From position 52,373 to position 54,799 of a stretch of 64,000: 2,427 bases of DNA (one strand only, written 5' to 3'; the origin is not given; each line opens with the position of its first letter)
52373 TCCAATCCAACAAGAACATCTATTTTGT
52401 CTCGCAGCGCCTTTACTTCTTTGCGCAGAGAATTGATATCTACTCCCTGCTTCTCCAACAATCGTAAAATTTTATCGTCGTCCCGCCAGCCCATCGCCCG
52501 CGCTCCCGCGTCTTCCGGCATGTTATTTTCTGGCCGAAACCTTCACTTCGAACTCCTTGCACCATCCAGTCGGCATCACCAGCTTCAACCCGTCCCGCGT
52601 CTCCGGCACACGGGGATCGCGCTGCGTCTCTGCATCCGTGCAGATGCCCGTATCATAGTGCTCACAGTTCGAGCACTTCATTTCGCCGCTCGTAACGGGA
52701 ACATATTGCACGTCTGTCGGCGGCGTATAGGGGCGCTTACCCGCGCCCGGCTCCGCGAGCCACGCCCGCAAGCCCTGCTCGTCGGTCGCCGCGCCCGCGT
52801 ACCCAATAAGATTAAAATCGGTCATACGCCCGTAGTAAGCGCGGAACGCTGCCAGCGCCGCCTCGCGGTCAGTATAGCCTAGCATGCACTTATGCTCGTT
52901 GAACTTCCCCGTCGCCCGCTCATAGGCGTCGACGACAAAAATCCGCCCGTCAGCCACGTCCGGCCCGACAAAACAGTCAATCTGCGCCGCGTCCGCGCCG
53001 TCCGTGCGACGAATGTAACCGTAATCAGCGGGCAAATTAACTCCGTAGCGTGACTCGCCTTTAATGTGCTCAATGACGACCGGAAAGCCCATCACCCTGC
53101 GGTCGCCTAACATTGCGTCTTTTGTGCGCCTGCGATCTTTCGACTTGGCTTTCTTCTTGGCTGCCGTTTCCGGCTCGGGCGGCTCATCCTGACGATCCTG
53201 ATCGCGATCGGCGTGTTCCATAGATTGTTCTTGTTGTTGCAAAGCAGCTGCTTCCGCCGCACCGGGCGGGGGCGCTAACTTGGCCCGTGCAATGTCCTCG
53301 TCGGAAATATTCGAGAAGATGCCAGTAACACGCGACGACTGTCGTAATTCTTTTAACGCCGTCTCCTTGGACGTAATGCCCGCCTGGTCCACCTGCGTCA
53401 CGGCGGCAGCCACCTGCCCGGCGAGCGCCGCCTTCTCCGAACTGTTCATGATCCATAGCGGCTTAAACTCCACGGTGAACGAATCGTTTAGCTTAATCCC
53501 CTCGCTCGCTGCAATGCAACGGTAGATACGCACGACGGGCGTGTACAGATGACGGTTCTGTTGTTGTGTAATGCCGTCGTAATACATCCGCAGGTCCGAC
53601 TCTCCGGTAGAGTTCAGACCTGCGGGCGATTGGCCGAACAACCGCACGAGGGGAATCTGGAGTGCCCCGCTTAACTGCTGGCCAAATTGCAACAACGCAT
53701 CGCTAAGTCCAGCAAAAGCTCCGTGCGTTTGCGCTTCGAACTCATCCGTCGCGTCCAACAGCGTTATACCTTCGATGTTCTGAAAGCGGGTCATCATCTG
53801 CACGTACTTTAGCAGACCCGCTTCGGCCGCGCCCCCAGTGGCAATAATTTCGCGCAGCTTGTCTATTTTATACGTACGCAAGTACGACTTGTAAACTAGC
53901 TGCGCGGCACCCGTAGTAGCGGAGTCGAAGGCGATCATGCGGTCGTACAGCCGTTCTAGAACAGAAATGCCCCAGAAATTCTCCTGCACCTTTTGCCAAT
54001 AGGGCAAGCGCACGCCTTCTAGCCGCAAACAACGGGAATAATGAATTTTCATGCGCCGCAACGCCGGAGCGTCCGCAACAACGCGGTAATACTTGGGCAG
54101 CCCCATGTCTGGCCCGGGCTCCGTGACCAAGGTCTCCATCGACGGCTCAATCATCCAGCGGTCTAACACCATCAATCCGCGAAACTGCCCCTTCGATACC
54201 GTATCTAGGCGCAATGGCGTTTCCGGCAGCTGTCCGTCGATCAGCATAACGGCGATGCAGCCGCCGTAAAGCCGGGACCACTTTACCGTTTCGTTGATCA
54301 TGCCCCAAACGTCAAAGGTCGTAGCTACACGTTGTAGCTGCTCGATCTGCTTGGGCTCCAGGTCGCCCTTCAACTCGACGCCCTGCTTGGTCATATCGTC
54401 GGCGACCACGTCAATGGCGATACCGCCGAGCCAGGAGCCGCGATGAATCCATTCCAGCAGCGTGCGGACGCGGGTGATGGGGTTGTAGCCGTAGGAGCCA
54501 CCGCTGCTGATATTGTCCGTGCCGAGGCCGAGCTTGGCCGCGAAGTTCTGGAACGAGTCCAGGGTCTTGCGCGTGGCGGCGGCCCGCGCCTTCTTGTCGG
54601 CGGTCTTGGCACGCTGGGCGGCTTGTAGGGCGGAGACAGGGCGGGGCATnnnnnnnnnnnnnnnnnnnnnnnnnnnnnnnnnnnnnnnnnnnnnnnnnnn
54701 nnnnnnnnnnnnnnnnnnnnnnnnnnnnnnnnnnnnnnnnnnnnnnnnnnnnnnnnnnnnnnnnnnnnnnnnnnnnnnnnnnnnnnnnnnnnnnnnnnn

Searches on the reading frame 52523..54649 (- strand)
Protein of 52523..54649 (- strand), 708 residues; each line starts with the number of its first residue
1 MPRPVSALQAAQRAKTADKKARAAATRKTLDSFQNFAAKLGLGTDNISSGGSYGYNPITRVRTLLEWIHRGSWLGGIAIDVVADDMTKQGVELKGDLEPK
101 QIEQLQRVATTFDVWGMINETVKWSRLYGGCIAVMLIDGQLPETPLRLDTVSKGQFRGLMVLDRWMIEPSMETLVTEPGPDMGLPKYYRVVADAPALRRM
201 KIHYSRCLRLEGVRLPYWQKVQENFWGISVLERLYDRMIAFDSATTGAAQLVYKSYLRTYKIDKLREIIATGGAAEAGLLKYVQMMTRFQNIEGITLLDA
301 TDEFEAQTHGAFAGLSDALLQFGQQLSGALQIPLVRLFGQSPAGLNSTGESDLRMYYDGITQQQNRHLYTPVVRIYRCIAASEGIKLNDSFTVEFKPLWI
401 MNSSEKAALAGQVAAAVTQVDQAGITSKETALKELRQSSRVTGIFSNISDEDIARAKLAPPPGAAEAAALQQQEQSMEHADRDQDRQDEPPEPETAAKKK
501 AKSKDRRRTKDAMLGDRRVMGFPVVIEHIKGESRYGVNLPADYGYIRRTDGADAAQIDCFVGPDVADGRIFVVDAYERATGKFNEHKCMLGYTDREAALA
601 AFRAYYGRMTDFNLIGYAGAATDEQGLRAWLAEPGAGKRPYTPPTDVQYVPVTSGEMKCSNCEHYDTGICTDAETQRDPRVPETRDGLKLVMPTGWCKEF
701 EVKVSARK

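Call 3: search_protein_families(library=pfam, proteins=[window:52523-54649:-], max_evalue=0.01)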
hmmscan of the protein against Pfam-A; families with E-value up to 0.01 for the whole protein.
window:52523-54649:- (708 aa): 2 families
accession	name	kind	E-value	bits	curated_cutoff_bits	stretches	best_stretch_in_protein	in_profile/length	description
PF06381.16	Phage_portal_3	-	2.6e-98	329.5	33.8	1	68-418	6-356/357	Phage portal protein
PF18823.6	InPase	-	1.3e-23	83.8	26.8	1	516-609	13-115/135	Inorganic Pyrophosphatase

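Call 4: search_protein_families(library=phrogs, proteins=[window:52523-54649:-], max_evalue=0.01)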
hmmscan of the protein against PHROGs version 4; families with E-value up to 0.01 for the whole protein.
window:52523-54649:- (708 aa): 19 families
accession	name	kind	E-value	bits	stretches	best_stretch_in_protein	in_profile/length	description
phrog_146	-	head and packaging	1.3e-121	408.3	1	23-503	17-491/587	portal protein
phrog_12751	-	unknown function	4.7e-69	233.7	1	219-483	3-269/283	-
phrog_15528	-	head and packaging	2.9e-44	152.6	1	22-423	25-429/794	portal protein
phrog_4660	-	head and packaging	2.2e-42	146.4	2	72-503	120-546/765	minor head protein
phrog_15615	-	head and packaging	7.6e-39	134.1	1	29-229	5-193/194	virion structural protein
phrog_30637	-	unknown function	2e-18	66.7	1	201-453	4-253/1119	-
phrog_37402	-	unknown function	1.7e-16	59.5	1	513-618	1110-1227/2639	-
phrog_220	-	head and packaging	3.5e-14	52.8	1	34-439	27-436/1338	minor head protein and DNA pilot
phrog_4272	-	unknown function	1.6e-13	50.9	1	481-608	99-235/764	-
phrog_10089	-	moron, auxiliary metabolic gene and host takeover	1.2e-12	46.4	1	450-607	850-1001/4647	DarB-like antirestriction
phrog_30335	-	unknown function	2.8e-12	45.5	1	539-638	804-898/2900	-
phrog_938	-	lysis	1.4e-10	39.9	1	535-607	1539-1615/2185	endolysin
phrog_33607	-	unknown function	9.9e-07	29.3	1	533-632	136-229/287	-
phrog_28295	-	unknown function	1.8e-06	29.2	1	86-139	1-54/54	-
phrog_20705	-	head and packaging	3.6e-06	26.6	1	541-607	66-133/690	virion structural protein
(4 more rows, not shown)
